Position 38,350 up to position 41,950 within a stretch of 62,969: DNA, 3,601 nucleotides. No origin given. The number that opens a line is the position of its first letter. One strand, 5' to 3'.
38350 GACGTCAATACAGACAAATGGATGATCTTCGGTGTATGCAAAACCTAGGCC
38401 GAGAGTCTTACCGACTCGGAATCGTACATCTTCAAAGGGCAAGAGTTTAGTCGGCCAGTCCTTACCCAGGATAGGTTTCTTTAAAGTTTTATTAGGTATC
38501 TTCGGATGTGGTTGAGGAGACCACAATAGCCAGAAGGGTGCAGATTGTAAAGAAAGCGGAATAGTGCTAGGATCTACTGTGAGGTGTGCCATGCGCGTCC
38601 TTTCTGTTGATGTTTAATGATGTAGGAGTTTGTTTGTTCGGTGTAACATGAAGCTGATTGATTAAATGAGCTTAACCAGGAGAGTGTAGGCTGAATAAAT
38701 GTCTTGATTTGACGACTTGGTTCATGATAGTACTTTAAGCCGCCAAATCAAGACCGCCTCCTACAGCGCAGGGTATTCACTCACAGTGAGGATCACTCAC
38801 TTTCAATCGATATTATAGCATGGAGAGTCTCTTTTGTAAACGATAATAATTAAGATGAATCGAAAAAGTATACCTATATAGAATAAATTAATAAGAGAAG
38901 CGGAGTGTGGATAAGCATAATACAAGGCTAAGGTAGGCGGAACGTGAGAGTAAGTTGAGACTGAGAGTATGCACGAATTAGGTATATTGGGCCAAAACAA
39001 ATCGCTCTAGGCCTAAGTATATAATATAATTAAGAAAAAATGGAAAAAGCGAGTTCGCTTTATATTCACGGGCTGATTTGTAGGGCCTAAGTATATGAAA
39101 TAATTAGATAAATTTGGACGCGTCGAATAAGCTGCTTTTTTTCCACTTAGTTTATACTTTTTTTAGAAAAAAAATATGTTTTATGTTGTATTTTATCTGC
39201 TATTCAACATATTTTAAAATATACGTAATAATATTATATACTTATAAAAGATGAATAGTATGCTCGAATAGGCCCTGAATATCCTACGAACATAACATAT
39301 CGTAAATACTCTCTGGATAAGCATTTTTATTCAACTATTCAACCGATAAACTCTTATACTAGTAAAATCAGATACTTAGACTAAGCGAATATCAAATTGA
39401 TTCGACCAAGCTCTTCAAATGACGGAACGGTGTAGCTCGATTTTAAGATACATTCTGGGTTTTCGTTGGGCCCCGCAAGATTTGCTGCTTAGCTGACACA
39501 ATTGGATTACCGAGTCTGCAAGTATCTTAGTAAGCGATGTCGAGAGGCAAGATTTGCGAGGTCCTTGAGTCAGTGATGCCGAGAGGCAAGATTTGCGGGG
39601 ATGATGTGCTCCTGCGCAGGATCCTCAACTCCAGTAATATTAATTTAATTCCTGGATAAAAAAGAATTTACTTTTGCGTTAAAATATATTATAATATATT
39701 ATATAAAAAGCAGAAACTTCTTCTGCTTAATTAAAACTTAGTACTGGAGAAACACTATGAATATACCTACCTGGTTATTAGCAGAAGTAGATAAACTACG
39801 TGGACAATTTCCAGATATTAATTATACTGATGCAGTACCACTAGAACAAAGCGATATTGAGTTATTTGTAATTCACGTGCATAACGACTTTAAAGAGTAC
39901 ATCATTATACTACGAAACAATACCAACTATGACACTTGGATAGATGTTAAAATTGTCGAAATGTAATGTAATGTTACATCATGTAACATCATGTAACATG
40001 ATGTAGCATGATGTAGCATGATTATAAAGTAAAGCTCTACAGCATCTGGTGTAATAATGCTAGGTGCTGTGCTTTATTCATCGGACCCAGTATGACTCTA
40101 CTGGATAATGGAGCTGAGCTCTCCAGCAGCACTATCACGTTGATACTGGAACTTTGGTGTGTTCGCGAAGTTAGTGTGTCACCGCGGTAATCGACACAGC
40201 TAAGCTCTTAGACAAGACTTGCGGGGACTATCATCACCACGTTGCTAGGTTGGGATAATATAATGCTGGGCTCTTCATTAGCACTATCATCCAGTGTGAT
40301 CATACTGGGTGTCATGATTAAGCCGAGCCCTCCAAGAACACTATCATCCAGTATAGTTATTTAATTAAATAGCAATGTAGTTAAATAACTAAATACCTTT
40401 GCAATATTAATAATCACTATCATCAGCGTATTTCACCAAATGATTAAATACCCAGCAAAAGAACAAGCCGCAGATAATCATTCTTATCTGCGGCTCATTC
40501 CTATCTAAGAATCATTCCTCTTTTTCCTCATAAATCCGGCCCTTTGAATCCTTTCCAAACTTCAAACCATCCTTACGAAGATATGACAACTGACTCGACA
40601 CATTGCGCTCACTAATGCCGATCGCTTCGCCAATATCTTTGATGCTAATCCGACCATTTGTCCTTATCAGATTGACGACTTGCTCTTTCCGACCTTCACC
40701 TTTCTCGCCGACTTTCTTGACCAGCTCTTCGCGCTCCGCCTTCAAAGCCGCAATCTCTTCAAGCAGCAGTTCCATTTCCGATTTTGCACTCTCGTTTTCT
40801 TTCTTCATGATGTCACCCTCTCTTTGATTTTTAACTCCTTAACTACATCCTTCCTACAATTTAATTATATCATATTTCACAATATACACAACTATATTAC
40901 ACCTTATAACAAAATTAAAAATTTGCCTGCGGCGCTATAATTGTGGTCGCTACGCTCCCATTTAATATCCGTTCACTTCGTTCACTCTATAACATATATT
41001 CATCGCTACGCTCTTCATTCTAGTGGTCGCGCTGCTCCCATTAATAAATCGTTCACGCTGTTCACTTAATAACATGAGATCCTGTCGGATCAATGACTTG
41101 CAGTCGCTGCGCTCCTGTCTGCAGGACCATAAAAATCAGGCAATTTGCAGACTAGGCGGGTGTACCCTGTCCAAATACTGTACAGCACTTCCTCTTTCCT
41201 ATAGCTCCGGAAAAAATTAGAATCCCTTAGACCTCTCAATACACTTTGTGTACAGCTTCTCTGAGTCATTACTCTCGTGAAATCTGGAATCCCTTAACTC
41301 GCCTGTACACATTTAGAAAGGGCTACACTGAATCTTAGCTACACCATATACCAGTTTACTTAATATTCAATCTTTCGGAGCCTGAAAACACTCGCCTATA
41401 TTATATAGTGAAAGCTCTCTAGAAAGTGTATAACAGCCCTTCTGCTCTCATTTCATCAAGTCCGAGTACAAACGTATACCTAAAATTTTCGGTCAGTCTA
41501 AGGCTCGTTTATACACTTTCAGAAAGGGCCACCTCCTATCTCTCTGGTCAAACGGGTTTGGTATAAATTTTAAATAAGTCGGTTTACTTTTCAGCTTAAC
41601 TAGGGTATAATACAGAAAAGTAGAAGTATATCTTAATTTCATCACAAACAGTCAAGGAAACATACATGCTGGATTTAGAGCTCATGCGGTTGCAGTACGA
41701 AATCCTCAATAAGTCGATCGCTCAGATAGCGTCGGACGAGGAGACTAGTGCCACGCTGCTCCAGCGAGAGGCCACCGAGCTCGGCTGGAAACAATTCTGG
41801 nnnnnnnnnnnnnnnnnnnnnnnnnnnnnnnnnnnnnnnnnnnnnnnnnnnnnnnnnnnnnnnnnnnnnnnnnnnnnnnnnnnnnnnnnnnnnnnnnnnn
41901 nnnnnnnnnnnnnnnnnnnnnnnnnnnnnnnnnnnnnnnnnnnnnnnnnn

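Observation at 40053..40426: Iteron-like array of five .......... boxes interleaved with CCAGT-N8-ACTGG dyads, next to a wHTH gene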

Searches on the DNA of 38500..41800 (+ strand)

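Call 5: search_rna_families(source=window, start=38500, end=41800, threshold=evalue, max_evalue=10, show_alignments=3)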
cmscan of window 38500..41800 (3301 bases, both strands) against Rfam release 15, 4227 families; matches with E-value up to 10: 6.
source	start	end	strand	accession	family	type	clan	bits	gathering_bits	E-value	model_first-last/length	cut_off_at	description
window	39133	39185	-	RF02584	KRAS_3UTR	Cis-reg;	-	25.1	49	7.3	1-49/49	no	KRAS 3' UTR cis-regulatory element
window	39962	40026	+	RF03853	mir-2013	Gene; miRNA;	-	24.7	70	0.059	1-83/83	no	mir-2013 microRNA precursor family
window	39201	39258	+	RF02971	emrB-Lactobacillus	Gene; sRNA;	-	22.1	60.8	3.7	1-66/66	no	emrB-Lactobacillus RNA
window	39968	40026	-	RF04172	MIR8675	Gene; miRNA;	-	21.9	90.8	0.75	1-95/95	no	MIR8675 microRNA precursor family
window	39962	40025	+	RF03439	mir-1791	Gene; miRNA;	-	20.4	75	0.94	1-80/80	no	mir-1791 microRNA precursor family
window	39967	40023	+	RF03242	mir-1397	Gene; miRNA;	-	17.3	70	6.8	1-84/84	no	mir-1397 microRNA precursor family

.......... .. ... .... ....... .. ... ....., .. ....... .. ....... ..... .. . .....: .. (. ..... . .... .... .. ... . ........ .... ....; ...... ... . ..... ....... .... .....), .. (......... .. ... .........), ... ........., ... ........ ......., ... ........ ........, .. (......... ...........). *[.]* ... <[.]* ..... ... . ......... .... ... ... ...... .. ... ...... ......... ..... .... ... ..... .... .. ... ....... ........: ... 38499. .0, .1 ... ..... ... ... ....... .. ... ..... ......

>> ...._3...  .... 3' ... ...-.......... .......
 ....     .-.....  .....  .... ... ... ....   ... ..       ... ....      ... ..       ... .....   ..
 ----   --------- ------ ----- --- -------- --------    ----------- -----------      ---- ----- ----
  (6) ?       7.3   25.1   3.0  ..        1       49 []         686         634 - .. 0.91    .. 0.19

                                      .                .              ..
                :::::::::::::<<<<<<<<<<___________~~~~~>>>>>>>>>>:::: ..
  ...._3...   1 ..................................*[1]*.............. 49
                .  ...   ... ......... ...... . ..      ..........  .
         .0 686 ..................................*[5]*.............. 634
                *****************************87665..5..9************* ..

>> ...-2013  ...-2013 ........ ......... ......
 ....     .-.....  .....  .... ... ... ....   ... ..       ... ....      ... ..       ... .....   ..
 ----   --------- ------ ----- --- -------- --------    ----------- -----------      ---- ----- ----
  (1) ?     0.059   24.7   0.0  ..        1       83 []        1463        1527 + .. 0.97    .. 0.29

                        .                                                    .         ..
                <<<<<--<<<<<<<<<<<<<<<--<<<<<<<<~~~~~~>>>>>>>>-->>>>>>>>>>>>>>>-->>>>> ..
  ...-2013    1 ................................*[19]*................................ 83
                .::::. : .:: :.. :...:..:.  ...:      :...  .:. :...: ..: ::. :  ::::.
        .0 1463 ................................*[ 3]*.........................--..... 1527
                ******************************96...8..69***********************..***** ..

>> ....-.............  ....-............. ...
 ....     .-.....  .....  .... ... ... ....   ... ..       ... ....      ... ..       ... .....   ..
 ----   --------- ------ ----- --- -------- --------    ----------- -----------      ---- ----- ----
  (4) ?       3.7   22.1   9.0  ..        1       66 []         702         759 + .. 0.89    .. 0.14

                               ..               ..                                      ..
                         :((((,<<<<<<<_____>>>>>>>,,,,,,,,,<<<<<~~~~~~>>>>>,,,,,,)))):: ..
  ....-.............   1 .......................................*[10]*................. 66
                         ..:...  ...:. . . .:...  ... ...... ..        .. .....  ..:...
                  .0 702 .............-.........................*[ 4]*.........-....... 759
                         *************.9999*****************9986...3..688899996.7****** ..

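Call 7: search_dna_similar(query=window:39700-41700:+, collection=phages, mode=distant, max_rows=30)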
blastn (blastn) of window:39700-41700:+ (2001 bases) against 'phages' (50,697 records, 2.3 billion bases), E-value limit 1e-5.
No match.
